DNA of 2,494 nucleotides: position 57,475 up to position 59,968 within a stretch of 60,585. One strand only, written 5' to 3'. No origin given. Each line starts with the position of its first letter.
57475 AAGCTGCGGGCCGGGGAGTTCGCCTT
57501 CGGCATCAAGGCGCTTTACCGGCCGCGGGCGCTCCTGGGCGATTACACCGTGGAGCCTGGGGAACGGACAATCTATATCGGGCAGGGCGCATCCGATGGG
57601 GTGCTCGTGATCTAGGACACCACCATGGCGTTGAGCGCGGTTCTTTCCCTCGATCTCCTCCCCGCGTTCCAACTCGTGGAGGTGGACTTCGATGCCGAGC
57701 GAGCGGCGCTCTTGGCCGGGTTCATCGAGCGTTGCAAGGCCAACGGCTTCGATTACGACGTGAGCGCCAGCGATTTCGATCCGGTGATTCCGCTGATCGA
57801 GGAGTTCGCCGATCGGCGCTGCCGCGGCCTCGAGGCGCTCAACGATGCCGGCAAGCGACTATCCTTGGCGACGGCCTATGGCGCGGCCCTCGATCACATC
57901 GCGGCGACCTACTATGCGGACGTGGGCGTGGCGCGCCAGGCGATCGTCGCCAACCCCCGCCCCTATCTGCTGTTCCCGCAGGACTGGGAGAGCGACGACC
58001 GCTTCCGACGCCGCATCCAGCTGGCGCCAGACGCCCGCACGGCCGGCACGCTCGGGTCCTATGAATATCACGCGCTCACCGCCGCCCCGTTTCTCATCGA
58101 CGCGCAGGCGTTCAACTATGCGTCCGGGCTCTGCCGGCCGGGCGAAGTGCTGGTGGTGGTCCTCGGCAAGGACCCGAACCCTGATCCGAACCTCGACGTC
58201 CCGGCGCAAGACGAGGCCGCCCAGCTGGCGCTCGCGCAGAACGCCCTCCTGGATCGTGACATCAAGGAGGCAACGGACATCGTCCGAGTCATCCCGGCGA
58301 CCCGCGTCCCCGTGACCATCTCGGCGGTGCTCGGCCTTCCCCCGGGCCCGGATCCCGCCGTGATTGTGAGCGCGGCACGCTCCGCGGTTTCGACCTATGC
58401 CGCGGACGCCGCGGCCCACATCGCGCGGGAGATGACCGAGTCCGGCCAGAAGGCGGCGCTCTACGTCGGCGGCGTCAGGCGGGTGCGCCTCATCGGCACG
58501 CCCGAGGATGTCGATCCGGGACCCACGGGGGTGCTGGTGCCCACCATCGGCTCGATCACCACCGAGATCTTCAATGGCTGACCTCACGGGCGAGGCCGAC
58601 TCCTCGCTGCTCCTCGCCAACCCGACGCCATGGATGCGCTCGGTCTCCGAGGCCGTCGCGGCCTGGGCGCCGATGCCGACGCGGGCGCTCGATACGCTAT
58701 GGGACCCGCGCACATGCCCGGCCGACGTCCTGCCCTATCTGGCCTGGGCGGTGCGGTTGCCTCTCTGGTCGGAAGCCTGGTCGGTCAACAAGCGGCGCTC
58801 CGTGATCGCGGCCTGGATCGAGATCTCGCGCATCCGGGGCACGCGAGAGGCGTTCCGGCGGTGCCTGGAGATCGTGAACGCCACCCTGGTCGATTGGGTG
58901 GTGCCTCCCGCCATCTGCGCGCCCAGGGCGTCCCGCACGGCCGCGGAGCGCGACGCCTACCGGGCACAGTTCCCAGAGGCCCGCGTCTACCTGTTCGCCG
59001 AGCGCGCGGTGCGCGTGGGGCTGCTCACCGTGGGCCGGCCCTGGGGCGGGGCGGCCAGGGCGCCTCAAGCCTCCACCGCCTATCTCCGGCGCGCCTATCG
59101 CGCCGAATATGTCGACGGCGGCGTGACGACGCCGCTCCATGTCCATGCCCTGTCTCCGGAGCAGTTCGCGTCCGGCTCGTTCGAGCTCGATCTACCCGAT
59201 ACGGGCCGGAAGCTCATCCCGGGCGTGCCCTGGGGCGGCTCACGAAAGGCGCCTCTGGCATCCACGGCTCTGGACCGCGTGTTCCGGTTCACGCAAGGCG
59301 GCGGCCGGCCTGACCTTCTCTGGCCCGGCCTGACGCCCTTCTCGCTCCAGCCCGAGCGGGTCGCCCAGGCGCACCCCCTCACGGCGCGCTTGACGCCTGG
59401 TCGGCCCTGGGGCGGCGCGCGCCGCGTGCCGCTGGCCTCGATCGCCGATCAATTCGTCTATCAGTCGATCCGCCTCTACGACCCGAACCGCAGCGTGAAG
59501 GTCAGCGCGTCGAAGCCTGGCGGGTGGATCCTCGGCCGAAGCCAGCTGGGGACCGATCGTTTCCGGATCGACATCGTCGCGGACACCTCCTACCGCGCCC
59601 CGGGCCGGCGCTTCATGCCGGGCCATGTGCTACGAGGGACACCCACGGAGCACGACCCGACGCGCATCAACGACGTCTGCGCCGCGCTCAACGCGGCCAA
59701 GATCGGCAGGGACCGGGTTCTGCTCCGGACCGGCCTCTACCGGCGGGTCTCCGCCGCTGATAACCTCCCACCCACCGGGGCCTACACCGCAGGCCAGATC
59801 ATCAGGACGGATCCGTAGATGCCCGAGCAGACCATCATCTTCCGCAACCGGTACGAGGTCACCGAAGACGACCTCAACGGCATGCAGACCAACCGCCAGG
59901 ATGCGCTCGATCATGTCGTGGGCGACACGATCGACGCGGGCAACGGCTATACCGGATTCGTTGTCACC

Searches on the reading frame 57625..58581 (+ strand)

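Call 74: search_protein_families(library=phrogs, proteins=[window:57625-58581:+], max_evalue=0.0001)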
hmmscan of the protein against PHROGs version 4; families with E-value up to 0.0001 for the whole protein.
window:57625-58581:+ (318 aa): 2 families
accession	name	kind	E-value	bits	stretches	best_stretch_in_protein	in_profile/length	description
phrog_4226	-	tail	2.7e-31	109.7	1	79-292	5-202/228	baseplate protein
phrog_6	-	tail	4.6e-29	102.5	1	118-314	232-404/548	baseplate wedge subunit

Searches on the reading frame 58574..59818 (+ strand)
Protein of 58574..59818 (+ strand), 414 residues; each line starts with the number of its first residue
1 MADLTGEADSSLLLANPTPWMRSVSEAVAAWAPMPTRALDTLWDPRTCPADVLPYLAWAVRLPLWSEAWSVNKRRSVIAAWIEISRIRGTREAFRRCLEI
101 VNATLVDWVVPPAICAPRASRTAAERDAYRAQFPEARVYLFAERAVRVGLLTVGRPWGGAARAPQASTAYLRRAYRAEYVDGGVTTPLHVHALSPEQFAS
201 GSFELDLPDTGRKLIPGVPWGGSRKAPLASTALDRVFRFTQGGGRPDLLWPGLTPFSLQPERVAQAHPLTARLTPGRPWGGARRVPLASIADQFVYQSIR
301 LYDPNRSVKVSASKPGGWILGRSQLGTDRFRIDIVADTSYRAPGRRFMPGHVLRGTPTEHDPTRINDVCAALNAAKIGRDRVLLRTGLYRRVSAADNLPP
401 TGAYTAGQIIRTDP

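Call 74: search_protein_families(library=phrogs, proteins=[window:58574-59818:+], max_evalue=0.0001)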
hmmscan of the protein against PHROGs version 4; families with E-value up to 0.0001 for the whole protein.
window:58574-59818:+ (414 aa): 5 families
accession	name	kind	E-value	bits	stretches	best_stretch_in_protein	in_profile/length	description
phrog_34934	-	tail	8.1e-38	131.4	2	12-186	10-183/413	tail protein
phrog_48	-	tail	1.5e-19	71.4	1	1-103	5-107/478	tail protein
phrog_5726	-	tail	2.6e-12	48.1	1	11-106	6-108/249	tail protein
phrog_29945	-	unknown function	4.3e-09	37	1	39-103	124-188/369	-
phrog_9915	-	unknown function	4.8e-05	21.8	1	43-98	845-900/1813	-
